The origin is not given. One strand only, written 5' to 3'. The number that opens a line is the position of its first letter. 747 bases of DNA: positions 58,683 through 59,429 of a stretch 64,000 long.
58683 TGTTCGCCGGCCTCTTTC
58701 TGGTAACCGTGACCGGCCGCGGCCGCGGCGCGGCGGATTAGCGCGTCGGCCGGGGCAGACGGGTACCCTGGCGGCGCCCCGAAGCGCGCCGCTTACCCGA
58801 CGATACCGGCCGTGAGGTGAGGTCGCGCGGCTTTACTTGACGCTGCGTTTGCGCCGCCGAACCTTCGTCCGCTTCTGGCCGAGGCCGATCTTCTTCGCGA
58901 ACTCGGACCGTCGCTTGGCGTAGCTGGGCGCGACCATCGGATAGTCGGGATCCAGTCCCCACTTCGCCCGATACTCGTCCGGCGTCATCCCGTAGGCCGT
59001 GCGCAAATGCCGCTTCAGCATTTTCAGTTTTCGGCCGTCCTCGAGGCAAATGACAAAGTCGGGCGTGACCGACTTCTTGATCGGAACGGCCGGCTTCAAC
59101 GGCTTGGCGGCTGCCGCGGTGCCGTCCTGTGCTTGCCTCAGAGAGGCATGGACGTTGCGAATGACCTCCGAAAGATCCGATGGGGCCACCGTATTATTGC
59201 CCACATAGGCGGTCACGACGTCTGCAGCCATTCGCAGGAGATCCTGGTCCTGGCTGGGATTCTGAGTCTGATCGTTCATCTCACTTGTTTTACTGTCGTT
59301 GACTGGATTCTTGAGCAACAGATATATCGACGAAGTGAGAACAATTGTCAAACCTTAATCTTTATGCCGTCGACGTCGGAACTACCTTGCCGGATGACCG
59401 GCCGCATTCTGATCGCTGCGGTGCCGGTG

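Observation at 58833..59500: MucR/Ros regulator with Cys-to-Asp zinc-finger substitution behind an AT-rich promoter island; the gene is noticeably less GC-rich than its surroundings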

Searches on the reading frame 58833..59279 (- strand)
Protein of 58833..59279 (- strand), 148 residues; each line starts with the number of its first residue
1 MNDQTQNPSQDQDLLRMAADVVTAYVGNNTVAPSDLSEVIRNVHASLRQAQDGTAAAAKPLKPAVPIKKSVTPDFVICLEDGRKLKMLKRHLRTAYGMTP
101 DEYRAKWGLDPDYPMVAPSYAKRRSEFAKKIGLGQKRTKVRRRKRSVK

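Call 4: search_protein_families(library=pfam, proteins=[window:58833-59279:-])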
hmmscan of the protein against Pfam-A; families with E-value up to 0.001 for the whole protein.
window:58833-59279:- (148 aa): 1 family
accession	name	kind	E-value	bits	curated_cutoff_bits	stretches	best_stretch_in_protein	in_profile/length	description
PF05443.17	ROS_MUCR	-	3.7e-50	169.5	25.4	1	13-134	1-123/123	ROS/MUCR transcriptional regulator protein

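Call 5: search_solved_structures(query=window:58836-59279:-, show_alignments=4, max_evalue=0.01)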
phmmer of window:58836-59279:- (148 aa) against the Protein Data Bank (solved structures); distinct sequences matched with E-value up to 0.01: 1.
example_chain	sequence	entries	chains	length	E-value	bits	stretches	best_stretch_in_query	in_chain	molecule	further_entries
2jsp_A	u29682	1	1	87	3.1e-27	98.5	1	59-138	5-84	Transcriptional regulatory protein ros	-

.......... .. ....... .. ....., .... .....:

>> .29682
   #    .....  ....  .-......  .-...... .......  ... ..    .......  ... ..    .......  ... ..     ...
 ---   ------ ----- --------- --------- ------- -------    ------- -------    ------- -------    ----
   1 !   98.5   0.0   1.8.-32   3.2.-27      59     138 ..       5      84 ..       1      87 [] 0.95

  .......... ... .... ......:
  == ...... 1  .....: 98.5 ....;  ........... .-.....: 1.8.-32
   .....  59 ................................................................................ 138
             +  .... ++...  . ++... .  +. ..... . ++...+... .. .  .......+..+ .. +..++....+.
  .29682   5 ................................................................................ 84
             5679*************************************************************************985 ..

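Call 17: find_homologous_proteins(query=window:58836-59279:-, max_evalue=1e-10)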
Query window:58836-59279:- (148 aa): 7990 proteins with E <= 1e-10 among 8000 candidates; the best 120 are listed.
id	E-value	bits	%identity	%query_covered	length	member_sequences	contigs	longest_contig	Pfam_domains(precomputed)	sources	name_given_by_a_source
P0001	2.6e-80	285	100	89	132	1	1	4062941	PF05443.18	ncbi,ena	-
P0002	8.5e-74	264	92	80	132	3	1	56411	PF05443.18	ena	-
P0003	6.0e-71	255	82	93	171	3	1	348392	PF05443.18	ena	-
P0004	2.5e-70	253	78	95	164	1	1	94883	PF05443.18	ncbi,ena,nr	ncbi:MAG: MucR family transcriptional regulator [Rhodospirillales bacterium]|nr:MucR family transcri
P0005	4.1e-70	252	82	93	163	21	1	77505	PF05443.18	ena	-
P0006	5.2e-70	252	82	93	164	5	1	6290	PF05443.18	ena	-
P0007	6.9e-70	251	82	93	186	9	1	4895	PF05443.18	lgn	-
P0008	9.5e-70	251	81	93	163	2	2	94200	PF05443.18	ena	-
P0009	1.6e-69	250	77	100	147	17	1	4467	PF05443.18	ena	-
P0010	1.8e-69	250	80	94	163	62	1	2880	PF05443.18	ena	-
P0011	1.9e-69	250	81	94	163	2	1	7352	PF05443.18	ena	-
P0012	2.2e-69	250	80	95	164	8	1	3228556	PF05443.18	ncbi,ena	-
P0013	2.5e-69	249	82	93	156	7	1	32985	PF05443.18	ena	-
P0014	4.0e-69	249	81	94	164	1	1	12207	PF05443.18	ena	-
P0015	5.0e-69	249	81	93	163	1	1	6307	PF05443.18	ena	-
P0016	1.7e-68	247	75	100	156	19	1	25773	PF05443.18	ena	-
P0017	2.0e-68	247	79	94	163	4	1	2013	PF05443.18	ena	-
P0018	3.3e-68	246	80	93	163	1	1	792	PF05443.18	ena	-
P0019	3.8e-68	246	80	93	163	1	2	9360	PF05443.18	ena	-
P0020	4.6e-68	245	80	93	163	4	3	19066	PF05443.18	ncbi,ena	-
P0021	8.7e-68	244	79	94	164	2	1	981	PF05443.18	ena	-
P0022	1.2e-67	244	79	93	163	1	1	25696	PF05443.18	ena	-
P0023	1.2e-67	244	75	99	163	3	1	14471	PF05443.18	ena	-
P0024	1.4e-67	244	79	95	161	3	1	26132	PF05443.18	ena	-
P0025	1.5e-67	244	76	91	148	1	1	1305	PF05443.18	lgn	-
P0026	2.6e-67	243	80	93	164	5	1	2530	PF05443.18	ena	-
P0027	2.6e-67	243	79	93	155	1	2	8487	PF05443.18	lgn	-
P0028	6.1e-67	242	74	99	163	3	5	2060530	PF05443.18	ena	-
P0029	9.2e-67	241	78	93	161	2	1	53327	PF05443.18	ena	-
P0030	1.0e-66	241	78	93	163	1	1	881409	PF05443.18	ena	-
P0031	1.8e-66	240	78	91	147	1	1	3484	PF05443.18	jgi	jgi:predicted transcriptional regulator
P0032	6.5e-66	238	77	93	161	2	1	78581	PF05443.18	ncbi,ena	-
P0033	1.7e-65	237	77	93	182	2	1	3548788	PF05443.18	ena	-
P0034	3.3e-65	236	76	93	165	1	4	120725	PF05443.18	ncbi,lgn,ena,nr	ncbi:MAG: MucR family transcriptional regulator [Rhodospirillales bacterium]|nr:MucR family transcri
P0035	3.9e-65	236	76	93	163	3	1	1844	PF05443.18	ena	-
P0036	4.0e-65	236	76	93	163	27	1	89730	PF05443.18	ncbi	-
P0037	4.1e-65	236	73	100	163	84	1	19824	PF05443.18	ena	-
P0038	4.8e-65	236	76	93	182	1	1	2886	PF05443.18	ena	-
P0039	4.9e-65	236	75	93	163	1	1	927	PF05443.18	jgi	-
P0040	6.3e-65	235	77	93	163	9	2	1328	PF05443.18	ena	-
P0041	3.5e-64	233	74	94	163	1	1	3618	PF05443.18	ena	-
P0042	6.3e-64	232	73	99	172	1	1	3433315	PF05443.18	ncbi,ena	-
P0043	1.5e-63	231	74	93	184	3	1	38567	PF05443.18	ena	-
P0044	4.3e-62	226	84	82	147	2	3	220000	PF05443.18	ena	-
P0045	1.2e-61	225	83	82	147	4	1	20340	PF05443.18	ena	-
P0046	3.0e-61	223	83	82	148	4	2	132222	PF05443.18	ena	-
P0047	6.7e-61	222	77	89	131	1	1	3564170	PF05443.18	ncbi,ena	-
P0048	1.2e-59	218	77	85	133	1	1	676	PF05443.18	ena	-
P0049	2.4e-59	217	79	82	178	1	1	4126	PF05443.18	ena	-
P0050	1.2e-58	215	67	91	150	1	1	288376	PF05443.18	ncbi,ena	-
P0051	3.5e-57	210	65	97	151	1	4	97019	PF05443.18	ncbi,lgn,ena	-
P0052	4.2e-57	210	65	97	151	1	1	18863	PF05443.18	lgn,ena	-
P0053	1.1e-56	209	64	92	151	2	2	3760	PF05443.18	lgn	-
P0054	2.7e-56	207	69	91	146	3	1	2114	PF05443.18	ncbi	ncbi:MAG: MucR family transcriptional regulator [Alphaproteobacteria bacterium]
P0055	6.9e-56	206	69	100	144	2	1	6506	PF05443.18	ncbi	-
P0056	7.7e-56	206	71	89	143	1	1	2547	PF05443.18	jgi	-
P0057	1.3e-55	205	67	91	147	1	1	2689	PF05443.18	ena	-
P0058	1.4e-55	205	68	92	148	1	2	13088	PF05443.18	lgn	-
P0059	1.9e-55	205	66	91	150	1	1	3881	PF05443.18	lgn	-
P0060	2.5e-55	204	68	100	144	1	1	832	PF05443.18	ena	-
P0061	2.7e-55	204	67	91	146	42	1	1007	PF05443.18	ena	-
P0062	2.8e-55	204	66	99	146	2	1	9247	PF05443.18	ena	-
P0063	4.7e-55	203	64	93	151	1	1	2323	PF05443.18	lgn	-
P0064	5.2e-55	203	68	91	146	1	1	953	PF05443.18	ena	-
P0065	6.4e-55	203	70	91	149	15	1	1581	PF05443.18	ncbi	-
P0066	9.5e-55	202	66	99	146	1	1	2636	PF05443.18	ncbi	-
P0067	9.5e-55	202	66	99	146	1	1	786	PF05443.18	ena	-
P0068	9.6e-55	202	66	99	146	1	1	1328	PF05443.18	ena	-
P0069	1.1e-54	202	64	100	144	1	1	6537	PF05443.18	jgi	jgi:predicted transcriptional regulator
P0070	1.2e-54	202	62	98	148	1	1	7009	PF05443.18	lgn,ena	-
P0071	1.3e-54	202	64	98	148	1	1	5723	PF05443.18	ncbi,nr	ncbi:MAG: MucR family transcriptional regulator [Proteobacteria bacterium]|nr:MucR family transcript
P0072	1.3e-54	202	69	91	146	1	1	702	PF05443.18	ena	-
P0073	1.3e-54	202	68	91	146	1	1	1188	PF05443.18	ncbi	-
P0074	1.5e-54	202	66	100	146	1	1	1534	PF05443.18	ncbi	-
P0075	1.9e-54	201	66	100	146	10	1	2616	PF05443.18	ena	-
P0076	2.3e-54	201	68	91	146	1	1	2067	PF05443.18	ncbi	-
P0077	2.3e-54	201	65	99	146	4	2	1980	PF05443.18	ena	-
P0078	2.8e-54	201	69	91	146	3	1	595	PF05443.18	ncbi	-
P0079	2.8e-54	201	62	99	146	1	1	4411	PF05443.18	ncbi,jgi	jgi:predicted transcriptional regulator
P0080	3.0e-54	201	67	93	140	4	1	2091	PF05443.18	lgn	-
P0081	3.1e-54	201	67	100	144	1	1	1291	PF05443.18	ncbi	-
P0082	3.2e-54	201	66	100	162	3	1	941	PF05443.18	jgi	jgi:predicted transcriptional regulator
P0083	4.1e-54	200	67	100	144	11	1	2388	PF05443.18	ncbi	-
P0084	4.4e-54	200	65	93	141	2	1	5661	PF05443.18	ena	-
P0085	4.7e-54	200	65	99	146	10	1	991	PF05443.18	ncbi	-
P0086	5.1e-54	200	64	99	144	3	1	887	PF05443.18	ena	-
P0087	5.6e-54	200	66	93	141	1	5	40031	PF05443.18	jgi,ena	jgi:predicted transcriptional regulator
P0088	6.1e-54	200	66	100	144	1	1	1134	PF05443.18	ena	-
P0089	6.3e-54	200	64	100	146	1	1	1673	PF05443.18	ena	-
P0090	7.0e-54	199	65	93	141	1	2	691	PF05443.18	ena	-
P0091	7.2e-54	199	61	99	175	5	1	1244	PF05443.18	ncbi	-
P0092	7.4e-54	199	65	93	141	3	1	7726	PF05443.18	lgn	-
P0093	7.6e-54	199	63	97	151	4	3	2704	PF05443.18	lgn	-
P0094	7.7e-54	199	65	93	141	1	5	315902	PF05443.18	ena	-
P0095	7.8e-54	199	67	92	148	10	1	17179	PF05443.18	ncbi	-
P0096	8.2e-54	199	67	91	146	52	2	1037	PF05443.18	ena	-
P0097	8.4e-54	199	65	93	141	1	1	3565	PF05443.18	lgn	-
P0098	8.8e-54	199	64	99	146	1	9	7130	PF05443.18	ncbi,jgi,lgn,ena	jgi:predicted transcriptional regulator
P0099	8.8e-54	199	67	98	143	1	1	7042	PF05443.18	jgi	jgi:predicted transcriptional regulator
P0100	8.9e-54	199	64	99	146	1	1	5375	PF05443.18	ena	-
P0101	9.3e-54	199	65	93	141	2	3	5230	PF05443.18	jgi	jgi:predicted transcriptional regulator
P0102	9.5e-54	199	64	99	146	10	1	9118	PF05443.18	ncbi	-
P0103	9.8e-54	199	65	93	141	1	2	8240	PF05443.18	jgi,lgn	jgi:predicted transcriptional regulator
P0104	9.8e-54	199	64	92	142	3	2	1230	PF05443.18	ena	-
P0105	1.0e-53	199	66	100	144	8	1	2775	PF05443.18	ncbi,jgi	jgi:predicted transcriptional regulator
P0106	1.1e-53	199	63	98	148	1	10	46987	PF05443.18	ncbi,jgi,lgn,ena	jgi:predicted transcriptional regulator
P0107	1.2e-53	199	64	100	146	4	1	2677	PF05443.18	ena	-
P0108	1.3e-53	199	65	100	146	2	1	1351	PF05443.18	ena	-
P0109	1.3e-53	199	65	93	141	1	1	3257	PF05443.18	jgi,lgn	jgi:predicted transcriptional regulator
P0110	1.4e-53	199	66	92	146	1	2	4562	PF05443.18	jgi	jgi:predicted transcriptional regulator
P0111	1.5e-53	198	64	100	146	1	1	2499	PF05443.18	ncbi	-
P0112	1.6e-53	198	68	92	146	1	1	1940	PF05443.18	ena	-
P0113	1.9e-53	198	64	93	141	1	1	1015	PF05443.18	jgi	jgi:predicted transcriptional regulator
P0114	1.9e-53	198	62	96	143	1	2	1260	PF05443.18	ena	-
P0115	1.9e-53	198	66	92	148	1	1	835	PF05443.18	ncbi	-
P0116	2.0e-53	198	66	100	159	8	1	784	PF05443.18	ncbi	-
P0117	2.1e-53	198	65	100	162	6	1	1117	PF05443.18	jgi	jgi:predicted transcriptional regulator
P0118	2.3e-53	198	64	93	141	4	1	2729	PF05443.18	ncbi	-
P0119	2.3e-53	198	63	99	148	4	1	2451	PF05443.18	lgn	-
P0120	2.4e-53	198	64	93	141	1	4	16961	PF05443.18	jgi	jgi:predicted transcriptional regulator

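Call 21: find_encoding_contigs(protein=P0001, flank=3000, max_places=3)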
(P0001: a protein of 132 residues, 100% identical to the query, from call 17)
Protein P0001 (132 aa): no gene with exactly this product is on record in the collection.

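Call 22: find_related_loci(query=window:58836-59279:-, collection=genome_contigs, flank=3000)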
Query window:58836-59279:- (148 aa) in genome_contigs; peptide patterns used: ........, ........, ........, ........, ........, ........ (x = any residue, [..] = any of these).
599 stretches matched a pattern (row limit reached: there are more); 552 encode a relative of the query (tblastn E <= 1e-3); the best 80 are kept; 80 distinct loci.
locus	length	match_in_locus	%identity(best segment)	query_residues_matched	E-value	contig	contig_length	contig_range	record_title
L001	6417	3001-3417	81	1-139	1e-76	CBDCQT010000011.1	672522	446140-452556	MAG: Alphaproteobacteria bacterium isolate e3c776a9-cacd-4c18-a30b-cff54c8cb4cc genome assembly, contig: contig_11, whol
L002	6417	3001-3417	81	1-139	7e-73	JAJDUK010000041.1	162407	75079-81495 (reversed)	MAG: Alphaproteobacteria bacterium isolate jk18x1bzbins.75 k141_503137, whole genome shotgun sequence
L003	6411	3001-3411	76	1-137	7e-72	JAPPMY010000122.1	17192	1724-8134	MAG: Rhodospirillales bacterium isolate RHO3_bin_58 NODE_4979_length_17192_cov_28.111805, whole genome shotgun sequence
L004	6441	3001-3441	76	1-147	1e-71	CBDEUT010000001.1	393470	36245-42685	MAG: Alphaproteobacteria bacterium isolate fc402c75-b288-4e17-89ce-89b0a21d97e0 genome assembly, contig: contig_1, whole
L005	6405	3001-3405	67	1-135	2e-61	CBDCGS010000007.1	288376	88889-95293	MAG: Alphaproteobacteria bacterium isolate 5446f676-90f9-4cd8-9f6e-1057d8fbf5d8 genome assembly, contig: contig_7, whole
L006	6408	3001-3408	66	1-136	2e-58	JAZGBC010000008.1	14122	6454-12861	MAG: Kiloniellales bacterium isolate SCS1bin.6 SCS1bin.6_8, whole genome shotgun sequence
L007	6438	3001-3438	62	1-145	1e-57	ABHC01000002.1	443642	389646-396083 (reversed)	Alpha proteobacterium BAL199 1103548001544, whole genome shotgun sequence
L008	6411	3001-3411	62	1-136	1e-57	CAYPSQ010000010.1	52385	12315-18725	MAG TPA_asm: uncultured Rhizobiaceae bacterium isolate SRP092796_co5_268 genome assembly, contig: NODE_349_length_52385_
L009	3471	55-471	61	3-140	1e-57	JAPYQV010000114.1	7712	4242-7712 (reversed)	MAG: Alphaproteobacteria bacterium isolate PW3.concoct.191_sub PW3_12844_length_7712_cov_6.569022, whole genome shotgun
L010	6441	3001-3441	62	1-145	1e-57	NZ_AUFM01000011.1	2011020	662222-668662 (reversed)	Nisaea denitrificans DSM 18348 K328DRAFT_scaffold00001.1_C, whole genome shotgun sequence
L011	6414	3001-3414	62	1-136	6e-57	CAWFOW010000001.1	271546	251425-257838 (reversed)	MAG: uncultured Alphaproteobacteria bacterium isolate MFD05684.bin.1.40 genome assembly, contig: contig_107810, whole ge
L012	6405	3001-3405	64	1-135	6e-57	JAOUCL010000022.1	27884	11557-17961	MAG: Rhodospirillales bacterium isolate 24_Oct_SF_Bin19 24_Oct_SF_Bin19_scaffold_170_c1, whole genome shotgun sequence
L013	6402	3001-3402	65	4-135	1e-56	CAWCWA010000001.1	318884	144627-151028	MAG: uncultured Alphaproteobacteria bacterium isolate MFD04944.bin.2.117 genome assembly, contig: contig_12065, whole ge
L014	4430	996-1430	59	1-145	1e-56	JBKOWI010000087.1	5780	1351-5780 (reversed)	MAG: Pseudomonadota bacterium isolate GM_EKS_MAG_00021 GM_EKS_000001356970, whole genome shotgun sequence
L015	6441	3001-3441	60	1-146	2e-56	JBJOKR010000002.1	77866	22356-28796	MAG: Pseudomonadota bacterium isolate sycamorecreek_2019_sw_WHONDRS-S19S_0028_A_bin.14 scaffold_0000064, whole genome sh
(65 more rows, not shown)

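Call 27: search_dna_similar(query=window:58836-59279:-, collection=plasmids, mode=protein, max_rows=25)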
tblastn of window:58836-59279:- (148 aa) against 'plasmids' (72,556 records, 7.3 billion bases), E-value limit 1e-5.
Records with a match: 518; places in all: 851; records where one place covers at least 80% of the query: 457.
Best place of each record, by identity: 60-80% 26; <60% 492.
By first word of the organism name: Sinorhizobium 138; Sphingobium 41; Mesorhizobium 39; Methylobacterium 39; Komagataeibacter 26; Acetobacter 23; Novosphingobium 19; Sulfitobacter 17; Sphingomonas 16; Rhizobium 16; and 50 more.
By predicted mobility (MOB-suite, as given by PLSDB): non-mobilizable 218; conjugative 217; mobilizable 83.
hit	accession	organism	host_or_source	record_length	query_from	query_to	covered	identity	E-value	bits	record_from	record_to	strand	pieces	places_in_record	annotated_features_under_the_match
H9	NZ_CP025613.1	Niveispirillum cyanobacteriorum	sing cell,cyanobacterial aggregates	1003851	3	135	90%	61.2%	5e-41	152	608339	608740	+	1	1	none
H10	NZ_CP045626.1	Roseibium aggregatum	-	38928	1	135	91%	59.1%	9e-37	139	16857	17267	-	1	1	MucR family transcriptional regulator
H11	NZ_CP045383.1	Labrenzia sp. THAF35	pure culture,Surface of a polyethylene ...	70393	1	135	91%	59.1%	9e-37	139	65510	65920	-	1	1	MucR family transcriptional regulator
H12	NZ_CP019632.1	Roseibium algicola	Rhodosorus marinus,cell culture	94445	1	135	91%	59.1%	9e-37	139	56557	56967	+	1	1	MucR family transcriptional regulator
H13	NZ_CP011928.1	Labrenzia sp. CP4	cell culture,seawater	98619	1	135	91%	59.1%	9e-37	139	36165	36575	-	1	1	MucR family transcriptional regulator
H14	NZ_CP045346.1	Labrenzia sp. THAF187b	pure culture,Surface of a polyethylene ...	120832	1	135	91%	59.1%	9e-37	139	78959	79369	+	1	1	MucR family transcriptional regulator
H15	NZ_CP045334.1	Labrenzia sp. THAF191a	pure culture,Surface of a polyethylene ...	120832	1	135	91%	59.1%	9e-37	139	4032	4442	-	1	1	MucR family transcriptional regulator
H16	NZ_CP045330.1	Labrenzia sp. THAF191b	pure culture,Surface of a polyethylene ...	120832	1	135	91%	59.1%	9e-37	139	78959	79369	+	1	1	MucR family transcriptional regulator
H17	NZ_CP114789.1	Roseibium sp. Sym1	Symbiodiniaceae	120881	1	135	91%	59.1%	9e-37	139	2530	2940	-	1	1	MucR family transcriptional regulator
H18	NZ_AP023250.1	Mesorhizobium sp. 131-2-5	Lotus japonicus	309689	2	135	91%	59.6%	7e-36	137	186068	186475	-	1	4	MucR family transcriptional regulator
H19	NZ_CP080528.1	Mesorhizobium sp. AR07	Oxytropis sp.,Cell culture,root nodule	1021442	2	135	91%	58.1%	7e-33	128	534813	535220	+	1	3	record has no annotation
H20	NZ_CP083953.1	Mesorhizobium sp. B2-1-8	cell culture,soil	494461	2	135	91%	57.4%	3e-34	132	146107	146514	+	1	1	MucR family transcriptional regulator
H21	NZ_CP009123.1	Sphingopyxis fribergensis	soil sample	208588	1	131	89%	58.0%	6e-37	140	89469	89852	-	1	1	MucR family transcriptional regulator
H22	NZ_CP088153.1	Mesorhizobium mediterraneum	Cicer arietinum L.,cell culture,radical ...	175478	2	135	91%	56.6%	1e-32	128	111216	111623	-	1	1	MucR family transcriptional regulator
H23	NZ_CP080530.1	Mesorhizobium sp. AR02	Oxytropis sp.,Cell culture,root nodule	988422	14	135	82%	61.8%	2e-33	130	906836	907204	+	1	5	MucR family transcriptional regulator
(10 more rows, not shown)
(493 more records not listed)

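Call 37: search_protein_representatives(protein=window:58836-59279:-)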
Query: 148 residues. Proteins with E-value up to 0.001 (for the whole library): 7579; up to 1e-10: 5266; up to 1e-30: 537. The best 150 are listed.
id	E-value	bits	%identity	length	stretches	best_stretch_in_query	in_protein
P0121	1.1e-67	242.5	73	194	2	61-139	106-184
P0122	2.1e-62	225.4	41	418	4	34-143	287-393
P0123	2.4e-50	186.4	58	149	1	1-144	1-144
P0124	1.6e-49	183.7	61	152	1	6-146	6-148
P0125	3.0e-49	182.8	46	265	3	52-140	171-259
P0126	4.2e-49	182.3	68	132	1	17-145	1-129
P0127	1.6e-47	177.2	60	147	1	3-136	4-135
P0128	3.2e-47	176.3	62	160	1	9-140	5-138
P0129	5.8e-47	175.4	62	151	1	6-136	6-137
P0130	6.1e-47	175.3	61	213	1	11-144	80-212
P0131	7.5e-47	175.0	59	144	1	2-145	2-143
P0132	8.4e-47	174.9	46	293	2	14-135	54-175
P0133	1.8e-46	173.8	56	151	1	3-146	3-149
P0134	2.3e-46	173.5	51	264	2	23-145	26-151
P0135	5.5e-46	172.2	61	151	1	1-138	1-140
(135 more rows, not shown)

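Call 48: predict_structure(alignment_id=A2)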
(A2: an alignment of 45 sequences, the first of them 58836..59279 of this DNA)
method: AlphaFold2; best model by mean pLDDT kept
length: 148 residues; sequences in the alignment: 45
mean_pLDDT: 63.2   pTM: 0.34
mean pLDDT of the five models: 63.2, 62.3, 61.2, 60.6, 60.4
residues with pLDDT >= 90: 0; 70-90: 56; 50-70: 53; < 50: 39
segments of 3 or more residues with pLDDT < 50: 1-6, 62-78, 139-148
pLDDT, mean of each block of 10 residues (from residue 1): 49 82 80 82 82 57 43 45 57 71 72 62 65 53 44
secondary structure, 60 per line:
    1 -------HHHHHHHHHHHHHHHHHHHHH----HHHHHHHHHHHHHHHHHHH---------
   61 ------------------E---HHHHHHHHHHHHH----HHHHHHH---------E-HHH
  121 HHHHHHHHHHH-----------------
elements in order: H8-28 H33-51 H83-95 H100-106 H118-131
